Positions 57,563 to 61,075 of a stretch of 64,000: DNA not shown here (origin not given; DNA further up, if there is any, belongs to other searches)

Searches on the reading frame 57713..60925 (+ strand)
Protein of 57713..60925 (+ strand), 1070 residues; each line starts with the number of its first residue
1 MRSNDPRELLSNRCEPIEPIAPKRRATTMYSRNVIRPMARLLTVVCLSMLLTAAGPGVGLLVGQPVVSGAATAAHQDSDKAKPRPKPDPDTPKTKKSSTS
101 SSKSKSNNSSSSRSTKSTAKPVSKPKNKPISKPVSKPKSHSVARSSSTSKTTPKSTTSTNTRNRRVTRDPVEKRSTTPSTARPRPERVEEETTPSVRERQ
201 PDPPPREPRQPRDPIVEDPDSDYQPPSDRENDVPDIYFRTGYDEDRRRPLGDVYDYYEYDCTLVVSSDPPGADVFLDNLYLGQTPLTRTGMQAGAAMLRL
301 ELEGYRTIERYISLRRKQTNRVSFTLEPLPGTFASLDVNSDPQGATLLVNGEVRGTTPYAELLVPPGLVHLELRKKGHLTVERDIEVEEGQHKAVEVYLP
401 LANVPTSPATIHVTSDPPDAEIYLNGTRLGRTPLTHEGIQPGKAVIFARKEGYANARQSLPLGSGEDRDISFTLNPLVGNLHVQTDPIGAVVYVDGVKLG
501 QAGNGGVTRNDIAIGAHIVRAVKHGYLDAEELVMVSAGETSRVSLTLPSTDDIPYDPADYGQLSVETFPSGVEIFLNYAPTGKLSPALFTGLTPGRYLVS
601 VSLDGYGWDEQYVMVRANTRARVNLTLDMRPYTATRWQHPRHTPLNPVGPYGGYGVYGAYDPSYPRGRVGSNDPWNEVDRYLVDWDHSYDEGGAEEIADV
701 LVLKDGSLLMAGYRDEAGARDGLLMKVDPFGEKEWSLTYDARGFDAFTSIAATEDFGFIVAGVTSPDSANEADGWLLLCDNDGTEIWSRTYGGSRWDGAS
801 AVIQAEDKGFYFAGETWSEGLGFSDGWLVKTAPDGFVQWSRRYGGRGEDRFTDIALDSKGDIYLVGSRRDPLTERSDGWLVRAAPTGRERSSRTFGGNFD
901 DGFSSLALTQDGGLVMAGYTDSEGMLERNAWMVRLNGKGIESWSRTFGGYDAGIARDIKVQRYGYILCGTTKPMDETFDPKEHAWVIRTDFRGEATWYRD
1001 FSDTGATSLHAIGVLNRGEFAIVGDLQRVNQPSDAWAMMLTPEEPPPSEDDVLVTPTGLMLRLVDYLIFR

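Call 67: search_protein_families(library=pfam, proteins=[window:57713-60925:+], max_evalue=0.0001)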
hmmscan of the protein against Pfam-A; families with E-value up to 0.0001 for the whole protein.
window:57713-60925:+ (1070 aa): 3 families
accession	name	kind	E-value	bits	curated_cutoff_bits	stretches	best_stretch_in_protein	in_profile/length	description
PF08308.17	PEGA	-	1.1e-61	205.1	20.8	5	262-328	3-69/71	PEGA domain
PF13620.12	CarboxypepD_reg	-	3.8e-16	59.6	32.3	0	589-627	42-81/82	Carboxypeptidase regulatory-like domain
PF22820.2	TcaA_3rd_4th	-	2.7e-05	24.5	27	0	409-432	3-26/73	TcaA protein 3rd/4th domain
